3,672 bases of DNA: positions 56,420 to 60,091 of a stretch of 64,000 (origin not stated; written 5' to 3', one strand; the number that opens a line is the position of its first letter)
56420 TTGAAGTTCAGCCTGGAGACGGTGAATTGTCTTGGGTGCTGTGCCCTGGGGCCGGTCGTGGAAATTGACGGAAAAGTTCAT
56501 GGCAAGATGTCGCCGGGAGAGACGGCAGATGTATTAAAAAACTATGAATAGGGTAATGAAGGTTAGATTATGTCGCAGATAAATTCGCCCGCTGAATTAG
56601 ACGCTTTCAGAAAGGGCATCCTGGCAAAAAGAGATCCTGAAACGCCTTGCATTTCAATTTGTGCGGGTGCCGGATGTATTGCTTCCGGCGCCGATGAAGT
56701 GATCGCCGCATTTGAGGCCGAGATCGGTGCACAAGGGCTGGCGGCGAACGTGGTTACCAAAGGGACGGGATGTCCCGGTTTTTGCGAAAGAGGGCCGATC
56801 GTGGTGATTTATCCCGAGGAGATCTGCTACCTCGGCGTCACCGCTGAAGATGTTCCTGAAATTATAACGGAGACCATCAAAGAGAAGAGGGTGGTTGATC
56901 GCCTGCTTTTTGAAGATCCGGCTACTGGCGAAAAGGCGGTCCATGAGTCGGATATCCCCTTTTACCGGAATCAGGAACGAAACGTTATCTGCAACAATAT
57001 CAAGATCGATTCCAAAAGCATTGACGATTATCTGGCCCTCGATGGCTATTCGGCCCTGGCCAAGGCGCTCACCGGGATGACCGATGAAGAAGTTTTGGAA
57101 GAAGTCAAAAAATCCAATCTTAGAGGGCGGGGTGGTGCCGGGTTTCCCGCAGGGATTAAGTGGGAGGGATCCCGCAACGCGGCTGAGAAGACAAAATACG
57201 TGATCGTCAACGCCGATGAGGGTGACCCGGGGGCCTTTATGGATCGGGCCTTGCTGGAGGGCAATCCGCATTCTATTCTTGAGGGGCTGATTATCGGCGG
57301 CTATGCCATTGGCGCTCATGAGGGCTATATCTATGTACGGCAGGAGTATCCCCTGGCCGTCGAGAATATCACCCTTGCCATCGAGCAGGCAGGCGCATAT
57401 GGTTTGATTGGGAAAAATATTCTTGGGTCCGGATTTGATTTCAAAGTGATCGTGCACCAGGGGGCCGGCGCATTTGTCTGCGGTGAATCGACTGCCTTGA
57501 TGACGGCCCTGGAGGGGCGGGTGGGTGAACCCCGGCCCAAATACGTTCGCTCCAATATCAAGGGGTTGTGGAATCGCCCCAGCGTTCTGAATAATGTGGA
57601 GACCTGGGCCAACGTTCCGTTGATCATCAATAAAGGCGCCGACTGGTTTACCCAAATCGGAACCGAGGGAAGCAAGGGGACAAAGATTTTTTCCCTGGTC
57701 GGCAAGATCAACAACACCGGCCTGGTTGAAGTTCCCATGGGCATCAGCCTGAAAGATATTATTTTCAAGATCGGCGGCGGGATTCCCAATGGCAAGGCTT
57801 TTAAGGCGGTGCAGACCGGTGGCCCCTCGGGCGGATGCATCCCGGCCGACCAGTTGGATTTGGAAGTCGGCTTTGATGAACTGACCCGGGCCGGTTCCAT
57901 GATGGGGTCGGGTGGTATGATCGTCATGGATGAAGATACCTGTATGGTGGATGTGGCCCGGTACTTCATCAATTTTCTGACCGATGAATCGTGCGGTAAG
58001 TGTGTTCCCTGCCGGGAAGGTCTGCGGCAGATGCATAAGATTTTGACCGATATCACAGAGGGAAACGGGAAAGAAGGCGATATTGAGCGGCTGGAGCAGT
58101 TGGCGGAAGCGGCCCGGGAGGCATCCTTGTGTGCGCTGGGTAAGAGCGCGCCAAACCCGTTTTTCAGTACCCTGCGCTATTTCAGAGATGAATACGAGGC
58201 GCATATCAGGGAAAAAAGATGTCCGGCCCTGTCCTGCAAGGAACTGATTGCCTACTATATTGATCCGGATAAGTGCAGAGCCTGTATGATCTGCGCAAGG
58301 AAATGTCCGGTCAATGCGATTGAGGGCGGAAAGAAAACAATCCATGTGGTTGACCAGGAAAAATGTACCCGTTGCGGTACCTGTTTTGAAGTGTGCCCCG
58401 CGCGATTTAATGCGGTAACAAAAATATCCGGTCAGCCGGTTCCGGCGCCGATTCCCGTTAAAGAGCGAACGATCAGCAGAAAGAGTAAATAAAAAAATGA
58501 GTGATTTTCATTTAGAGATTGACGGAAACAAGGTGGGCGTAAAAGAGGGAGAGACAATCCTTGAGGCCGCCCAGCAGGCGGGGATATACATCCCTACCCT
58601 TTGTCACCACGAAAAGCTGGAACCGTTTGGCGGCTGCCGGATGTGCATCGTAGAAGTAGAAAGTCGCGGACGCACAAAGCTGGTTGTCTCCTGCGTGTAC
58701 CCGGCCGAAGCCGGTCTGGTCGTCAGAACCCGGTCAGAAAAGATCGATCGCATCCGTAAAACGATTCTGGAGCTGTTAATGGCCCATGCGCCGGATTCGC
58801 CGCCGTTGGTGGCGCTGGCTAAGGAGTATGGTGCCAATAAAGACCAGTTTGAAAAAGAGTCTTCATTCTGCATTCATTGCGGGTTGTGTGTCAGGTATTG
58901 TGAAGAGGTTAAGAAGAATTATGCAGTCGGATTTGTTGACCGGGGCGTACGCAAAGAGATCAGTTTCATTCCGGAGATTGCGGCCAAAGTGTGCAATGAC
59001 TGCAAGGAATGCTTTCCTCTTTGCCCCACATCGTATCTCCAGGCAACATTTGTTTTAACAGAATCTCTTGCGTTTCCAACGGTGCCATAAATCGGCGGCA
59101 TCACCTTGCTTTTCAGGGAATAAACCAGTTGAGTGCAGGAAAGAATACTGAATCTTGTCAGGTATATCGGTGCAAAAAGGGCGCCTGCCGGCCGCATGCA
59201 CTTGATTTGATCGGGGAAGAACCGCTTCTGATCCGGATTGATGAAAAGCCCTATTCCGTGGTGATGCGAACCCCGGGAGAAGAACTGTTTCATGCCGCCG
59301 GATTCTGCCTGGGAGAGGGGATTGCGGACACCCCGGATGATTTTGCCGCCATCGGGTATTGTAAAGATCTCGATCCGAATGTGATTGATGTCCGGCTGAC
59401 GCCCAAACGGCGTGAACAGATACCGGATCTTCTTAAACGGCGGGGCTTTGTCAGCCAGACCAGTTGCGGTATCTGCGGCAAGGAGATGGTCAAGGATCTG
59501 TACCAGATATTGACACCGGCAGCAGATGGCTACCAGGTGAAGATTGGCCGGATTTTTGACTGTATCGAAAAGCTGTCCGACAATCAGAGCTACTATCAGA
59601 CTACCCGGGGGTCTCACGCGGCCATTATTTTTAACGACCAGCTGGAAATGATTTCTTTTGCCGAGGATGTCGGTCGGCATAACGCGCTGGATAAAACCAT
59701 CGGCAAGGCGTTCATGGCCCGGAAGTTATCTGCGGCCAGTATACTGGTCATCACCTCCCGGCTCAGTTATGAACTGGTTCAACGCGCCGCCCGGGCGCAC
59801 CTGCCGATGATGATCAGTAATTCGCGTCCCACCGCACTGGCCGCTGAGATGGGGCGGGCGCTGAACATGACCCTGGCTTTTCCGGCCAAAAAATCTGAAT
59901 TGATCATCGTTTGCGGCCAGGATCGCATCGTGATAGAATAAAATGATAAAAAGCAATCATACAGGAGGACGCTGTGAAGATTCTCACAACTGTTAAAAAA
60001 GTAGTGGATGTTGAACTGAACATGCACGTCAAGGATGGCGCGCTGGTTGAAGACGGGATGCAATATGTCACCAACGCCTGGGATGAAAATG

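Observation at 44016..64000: Apparently complete class II (ATP-independent, tungsten/selenium) benzoyl-CoA reductase locus with ring-cleavage genes and an Etf/membrane Fe-S module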

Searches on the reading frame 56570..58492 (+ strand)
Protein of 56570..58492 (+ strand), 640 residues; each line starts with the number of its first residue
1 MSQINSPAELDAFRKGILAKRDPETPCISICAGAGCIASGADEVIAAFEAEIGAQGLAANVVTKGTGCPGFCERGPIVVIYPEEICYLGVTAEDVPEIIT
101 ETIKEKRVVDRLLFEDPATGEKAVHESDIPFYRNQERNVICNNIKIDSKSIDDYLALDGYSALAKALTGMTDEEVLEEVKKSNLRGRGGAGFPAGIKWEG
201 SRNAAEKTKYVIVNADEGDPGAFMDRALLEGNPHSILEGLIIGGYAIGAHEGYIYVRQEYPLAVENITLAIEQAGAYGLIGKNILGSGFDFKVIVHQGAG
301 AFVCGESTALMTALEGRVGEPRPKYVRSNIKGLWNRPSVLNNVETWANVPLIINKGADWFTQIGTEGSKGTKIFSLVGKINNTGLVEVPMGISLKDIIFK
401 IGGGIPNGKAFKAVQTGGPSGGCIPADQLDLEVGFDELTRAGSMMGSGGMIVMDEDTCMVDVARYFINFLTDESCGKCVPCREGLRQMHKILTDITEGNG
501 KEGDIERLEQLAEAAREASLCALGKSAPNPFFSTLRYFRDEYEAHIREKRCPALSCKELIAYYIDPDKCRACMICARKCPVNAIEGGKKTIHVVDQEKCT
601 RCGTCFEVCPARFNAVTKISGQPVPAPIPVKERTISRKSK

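Call 4: search_protein_families(library=pfam, proteins=[window:56570-58492:+])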
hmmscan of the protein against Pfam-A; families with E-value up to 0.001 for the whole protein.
window:56570-58492:+ (640 aa): 11 families
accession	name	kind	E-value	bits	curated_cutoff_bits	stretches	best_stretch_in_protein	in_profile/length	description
PF01512.22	Complex1_51K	-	1.1e-44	152.4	31.2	1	179-350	1-149/150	Nuo51 FMN-binding domain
PF10589.14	NADH_4Fe-4S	-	3.5e-33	113.7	23.5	1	461-545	1-85/85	NADH-ubiquinone oxidoreductase-F iron-sulfur binding region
PF00037.32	Fer4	-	2.4e-12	46.5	21.1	2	562-585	1-24/24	4Fe-4S binding domain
PF14697.11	Fer4_21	-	4.7e-09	36.7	35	1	564-611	3-53/59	4Fe-4S dicluster domain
PF12838.12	Fer4_7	-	2.6e-08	34.6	27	1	568-611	1-50/52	4Fe-4S dicluster domain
PF13237.11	Fer4_10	-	9.6e-08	32.3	25.5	1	562-610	2-53/53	4Fe-4S dicluster domain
PF12837.12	Fer4_6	-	9.9e-08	32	25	2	593-611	3-21/24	4Fe-4S binding domain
PF13187.11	Fer4_9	-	3.5e-07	30.6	27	1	568-611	1-49/52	4Fe-4S dicluster domain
PF12797.12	Fer4_2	-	4.7e-07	29.8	24.5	1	592-611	3-22/22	4Fe-4S binding domain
PF10531.15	SLBB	-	1.7e-05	25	27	1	374-422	2-53/55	SLBB domain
PF01257.25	2Fe-2S_thioredx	-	2.2e-05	24.8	24.8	1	27-101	67-143/145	Thioredoxin-like [2Fe-2S] ferredoxin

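Call 14: search_protein_families(library=ncbifam, proteins=[window:56570-58492:+], max_evalue=1e-8)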
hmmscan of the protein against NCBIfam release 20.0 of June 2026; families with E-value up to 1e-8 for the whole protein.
window:56570-58492:+ (640 aa): 11 families
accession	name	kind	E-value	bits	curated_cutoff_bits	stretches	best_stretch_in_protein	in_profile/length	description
TIGR01959.1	nuoF_fam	equivalog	5e-144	479.7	558.65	1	147-546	10-410/410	NADH-quinone oxidoreductase subunit NuoF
NF008436.0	PRK11278.1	equivalog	4.3e-116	388.5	749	1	150-550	26-430/448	NADH-quinone oxidoreductase subunit NuoF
NF010120.0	PRK13596.1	equivalog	2e-111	372.6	389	1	159-551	27-422/433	NADH-quinone oxidoreductase subunit NuoF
NF041612.1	fdxn_Clost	equivalog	2.9e-17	63.1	150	1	36-113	24-101/102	2Fe-2S ferredoxin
TIGR01944.1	rnfB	subfamily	3.6e-12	46.2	68.7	1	562-613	108-159/190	RnfABCDGE type electron transport complex subunit B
NF058577.1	FdxA_fam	equivalog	9.5e-12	44.9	65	1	561-611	2-50/52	4Fe-4S ferredoxin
TIGR01945.1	rnfC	subfamily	4.7e-11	41.9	245.95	1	165-274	114-221/435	RnfABCDGE type electron transport complex subunit C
NF003454.1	PRK05035.1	equivalog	1.7e-09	36.8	345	1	166-273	117-221/556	electron transport complex subunit RsxC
NF003475.0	PRK05113.1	equivalog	2.1e-09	37.5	203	1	562-618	108-164/190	electron transport complex subunit RsxB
NF005415.0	PRK06991.1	equivalog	3.4e-09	36.8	281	1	563-619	81-137/284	electron transport complex subunit RsxB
NF041613.1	fdxn_Azotob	equivalog_domain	5.8e-09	36.2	195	0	35-112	23-101/107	2Fe-2S ferredoxin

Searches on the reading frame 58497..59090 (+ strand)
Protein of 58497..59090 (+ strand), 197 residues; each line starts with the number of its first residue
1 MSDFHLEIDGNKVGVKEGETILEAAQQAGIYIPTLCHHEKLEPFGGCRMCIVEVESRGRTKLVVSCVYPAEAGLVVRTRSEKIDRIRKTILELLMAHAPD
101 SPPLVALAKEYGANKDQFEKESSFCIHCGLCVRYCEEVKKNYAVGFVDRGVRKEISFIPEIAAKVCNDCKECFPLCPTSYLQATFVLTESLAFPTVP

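Call 4: search_protein_families(library=pfam, proteins=[window:58497-59090:+])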
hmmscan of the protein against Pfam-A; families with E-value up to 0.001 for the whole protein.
window:58497-59090:+ (197 aa): 5 families
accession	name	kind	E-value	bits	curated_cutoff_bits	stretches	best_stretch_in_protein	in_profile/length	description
PF13510.11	Fer2_4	-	1.7e-20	73.3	22.8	1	5-80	5-81/82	2Fe-2S iron-sulfur cluster binding domain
PF00111.32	Fer2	-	3e-09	37.1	21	1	9-56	4-49/77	2Fe-2S iron-sulfur cluster binding domain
PF12838.12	Fer4_7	-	2.8e-07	31.3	27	1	125-178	2-50/52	4Fe-4S dicluster domain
PF12837.12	Fer4_6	-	5.6e-06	26.5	25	0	123-136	7-20/24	4Fe-4S binding domain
PF22117.2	Fer4_Nqo3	-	3.1e-05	24.5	27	1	121-161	7-47/67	NADH-quinone oxidoreductase subunit 3, ferredoxin-like domain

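Call 14: search_protein_families(library=ncbifam, proteins=[window:58497-59090:+], max_evalue=1e-8)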
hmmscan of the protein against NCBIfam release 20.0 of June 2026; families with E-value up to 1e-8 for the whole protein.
window:58497-59090:+ (197 aa): 7 families
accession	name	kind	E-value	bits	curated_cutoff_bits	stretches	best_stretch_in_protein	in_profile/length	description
NF040763.1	FeFe_hydrog_A6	exception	2.3e-36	125.4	765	1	5-99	2-94/571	NADH-dependent [FeFe] hydrogenase, group A6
NF005745.0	PRK07569.1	equivalog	2.4e-35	122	333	1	5-97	5-95/238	bidirectional hydrogenase complex protein HoxU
TIGR01973.1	NuoG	equivalog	6.1e-34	117.8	470.05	1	6-99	1-92/606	NADH-quinone oxidoreductase subunit NuoG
NF009454.0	PRK12814.1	equivalog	7.8e-26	90.6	916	1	1-101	1-100/657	putative NADPH-dependent glutamate synthase small subunit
NF005895.0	PRK07860.1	equivalog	1.6e-21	76.1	802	1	5-101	19-116/811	NADH-quinone oxidoreductase subunit G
NF040762.1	Hydr_FeFe_Clost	exception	1.8e-20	73.1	900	1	6-97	3-93/572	ferredoxin hydrogenase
NF006305.0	PRK08493.1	equivalog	2.7e-20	72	591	1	5-93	3-87/819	NADH-quinone oxidoreductase subunit G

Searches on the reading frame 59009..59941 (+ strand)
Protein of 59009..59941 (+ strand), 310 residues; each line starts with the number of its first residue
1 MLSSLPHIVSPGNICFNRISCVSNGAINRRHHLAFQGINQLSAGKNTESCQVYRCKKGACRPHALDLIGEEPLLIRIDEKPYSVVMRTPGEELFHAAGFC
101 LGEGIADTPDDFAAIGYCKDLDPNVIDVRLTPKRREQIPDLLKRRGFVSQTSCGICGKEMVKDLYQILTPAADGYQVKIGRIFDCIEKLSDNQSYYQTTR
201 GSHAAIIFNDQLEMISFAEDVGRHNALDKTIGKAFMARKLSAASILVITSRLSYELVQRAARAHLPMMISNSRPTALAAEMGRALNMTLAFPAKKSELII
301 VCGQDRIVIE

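Call 4: search_protein_families(library=pfam, proteins=[window:59009-59941:+])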
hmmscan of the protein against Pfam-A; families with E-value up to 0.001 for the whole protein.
window:59009-59941:+ (310 aa): 1 family
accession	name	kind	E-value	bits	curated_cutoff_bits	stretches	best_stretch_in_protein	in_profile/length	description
PF02634.21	FdhD-NarQ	-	8.8e-56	189.7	27.2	1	69-307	2-236/237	FdhD/NarQ family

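Call 14: search_protein_families(library=ncbifam, proteins=[window:59009-59941:+], max_evalue=1e-8)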
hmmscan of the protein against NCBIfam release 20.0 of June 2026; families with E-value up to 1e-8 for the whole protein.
window:59009-59941:+ (310 aa): 2 families
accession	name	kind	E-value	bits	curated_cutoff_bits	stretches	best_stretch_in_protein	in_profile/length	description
NF001943.0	PRK00724.1-2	equivalog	7.9e-53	179.2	269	1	45-307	3-272/274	formate dehydrogenase accessory sulfurtransferase FdhD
TIGR00129.1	fdhD_narQ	equivalog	2.2e-41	141.8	140.9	1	67-299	5-227/237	formate dehydrogenase accessory sulfurtransferase FdhD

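Call 58: search_protein_families(library=pfam, proteins=[window:59129-59941:+], max_evalue=0.0001)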
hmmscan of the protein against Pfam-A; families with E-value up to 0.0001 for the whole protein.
window:59129-59941:+ (270 aa): 1 family
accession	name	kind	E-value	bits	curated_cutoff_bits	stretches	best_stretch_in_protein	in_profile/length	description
PF02634.21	FdhD-NarQ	-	5.6e-56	190.4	27.2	1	29-267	2-236/237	FdhD/NarQ family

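Call 64: search_solved_structures(query=window:59129-59938:+, max_evalue=0.001, show_alignments=2)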
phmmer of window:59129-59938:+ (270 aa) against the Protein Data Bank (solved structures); distinct sequences matched with E-value up to 0.001: 2.
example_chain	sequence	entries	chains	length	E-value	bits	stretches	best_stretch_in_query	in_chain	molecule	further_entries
4pde_A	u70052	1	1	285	1.9e-27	99.5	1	24-254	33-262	Protein FdhD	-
2pw9_A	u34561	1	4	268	4.2e-12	49.3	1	35-268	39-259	Putative formate dehydrogenase accessory protein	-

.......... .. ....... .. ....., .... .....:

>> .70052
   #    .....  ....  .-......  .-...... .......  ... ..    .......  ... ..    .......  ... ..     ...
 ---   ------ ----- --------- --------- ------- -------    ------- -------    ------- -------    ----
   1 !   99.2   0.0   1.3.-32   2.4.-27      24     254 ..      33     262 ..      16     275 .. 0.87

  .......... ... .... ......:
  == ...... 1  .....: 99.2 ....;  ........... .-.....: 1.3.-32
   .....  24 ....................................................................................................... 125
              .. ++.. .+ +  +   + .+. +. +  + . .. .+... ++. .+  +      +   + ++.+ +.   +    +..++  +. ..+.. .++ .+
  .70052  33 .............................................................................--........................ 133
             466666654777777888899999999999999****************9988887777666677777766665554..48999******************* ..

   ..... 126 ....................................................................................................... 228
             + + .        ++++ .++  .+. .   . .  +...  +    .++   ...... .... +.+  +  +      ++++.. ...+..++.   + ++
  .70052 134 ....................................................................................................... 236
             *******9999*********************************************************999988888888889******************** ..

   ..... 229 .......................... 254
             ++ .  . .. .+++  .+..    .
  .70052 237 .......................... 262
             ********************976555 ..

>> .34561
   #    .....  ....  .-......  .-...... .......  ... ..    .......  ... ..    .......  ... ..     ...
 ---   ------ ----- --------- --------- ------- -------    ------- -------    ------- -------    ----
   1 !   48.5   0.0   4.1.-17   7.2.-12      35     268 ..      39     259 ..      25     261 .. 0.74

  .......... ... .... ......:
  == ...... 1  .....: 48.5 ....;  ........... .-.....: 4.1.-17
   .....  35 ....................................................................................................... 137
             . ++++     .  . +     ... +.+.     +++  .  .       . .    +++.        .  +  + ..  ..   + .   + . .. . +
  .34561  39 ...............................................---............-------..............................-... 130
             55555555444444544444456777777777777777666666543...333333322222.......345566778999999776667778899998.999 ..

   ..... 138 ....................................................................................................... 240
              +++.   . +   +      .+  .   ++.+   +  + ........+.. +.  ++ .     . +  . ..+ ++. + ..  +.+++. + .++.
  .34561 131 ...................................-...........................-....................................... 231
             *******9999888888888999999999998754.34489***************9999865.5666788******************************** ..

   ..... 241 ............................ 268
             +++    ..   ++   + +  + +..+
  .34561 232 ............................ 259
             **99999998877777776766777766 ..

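Call 68: find_related_loci(query=window:59129-59938:+, collection=genome_contigs, flank=8000)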
Query window:59129-59938:+ (270 aa) in genome_contigs; peptide patterns used: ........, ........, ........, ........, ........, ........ (x = any residue, [..] = any of these).
107 stretches matched a pattern; 61 encode a relative of the query (tblastn E <= 1e-3); 61 distinct loci.
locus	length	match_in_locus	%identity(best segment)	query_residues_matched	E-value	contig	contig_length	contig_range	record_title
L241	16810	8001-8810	90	1-270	8e-168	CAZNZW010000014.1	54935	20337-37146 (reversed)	MAG TPA_asm: uncultured Desulfobacterales bacterium isolate binchicken_co67_137 genome assembly, contig: NODE_479_length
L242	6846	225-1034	79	1-270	2e-149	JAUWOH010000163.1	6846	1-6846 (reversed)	MAG: Desulfobacteraceae bacterium isolate CSMAG_2445 CSMAG_2445_k141_141177_length_6846_cov_9.9223, whole genome shotgun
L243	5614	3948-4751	80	3-270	7e-149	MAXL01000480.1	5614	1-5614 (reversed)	MAG: Desulfobacterales bacterium S5133MH16 k99_737155, whole genome shotgun sequence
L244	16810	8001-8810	79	1-270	1e-147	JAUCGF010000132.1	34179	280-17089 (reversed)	Desulfococcaceae bacterium HSG9 NODE_73_length_34179, whole genome shotgun sequence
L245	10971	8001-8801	78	3-269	2e-145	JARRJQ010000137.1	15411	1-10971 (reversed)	MAG: Desulfobacterales bacterium isolate Spart_024_MAG scaffold_10806, whole genome shotgun sequence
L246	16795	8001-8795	77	4-268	3e-144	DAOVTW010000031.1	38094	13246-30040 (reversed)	MAG TPA_asm: Desulfobacteraceae bacterium isolate CSMAG_1663 CSMAG_1663_k141_548890_length_38094_cov_19.9780, whole geno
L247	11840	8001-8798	77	3-268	3e-143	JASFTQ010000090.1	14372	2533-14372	MAG: Desulfobacterales bacterium isolate D1103U20metaG_sub_Bin_132 D1103U20metaG_FD_scaffold_1072_c1, whole genome shotg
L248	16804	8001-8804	77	1-268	1e-141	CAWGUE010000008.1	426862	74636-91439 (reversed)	MAG: uncultured delta proteobacterium isolate MFD09779.bin.1.212 genome assembly, contig: contig_20573, whole genome sho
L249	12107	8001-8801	77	4-270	6e-142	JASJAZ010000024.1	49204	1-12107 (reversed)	MAG: Desulfobacterales bacterium isolate MO_071.B1 MO_071.c_277, whole genome shotgun sequence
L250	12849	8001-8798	78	5-270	7e-141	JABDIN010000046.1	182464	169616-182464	MAG: Desulfobacteraceae bacterium isolate DS_bin_10 k127_414437, whole genome shotgun sequence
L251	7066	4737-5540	75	1-268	3e-140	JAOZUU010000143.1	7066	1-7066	MAG: Desulfobacterales bacterium isolate GMC8.metabat2.195_sub GMC8_12742_length_7066_cov_9.375267, whole genome shotgun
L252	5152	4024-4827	75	1-268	2e-141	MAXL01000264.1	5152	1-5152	MAG: Desulfobacterales bacterium S5133MH16 k99_2145375, whole genome shotgun sequence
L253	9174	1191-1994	74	1-268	6e-139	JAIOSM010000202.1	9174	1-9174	MAG: Desulfobacteraceae bacterium isolate SMBSF44 bin_25_k127_319105, whole genome shotgun sequence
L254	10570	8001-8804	74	1-268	1e-138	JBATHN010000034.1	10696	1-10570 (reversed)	MAG: Desulfobacterales bacterium isolate MFD10306_ilm_asm_bin28 k127_113664, whole genome shotgun sequence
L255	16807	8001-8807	73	1-269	1e-137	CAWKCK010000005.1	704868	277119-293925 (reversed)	MAG: uncultured delta proteobacterium isolate MFD03804.bin.1.209 genome assembly, contig: contig_3164, whole genome shot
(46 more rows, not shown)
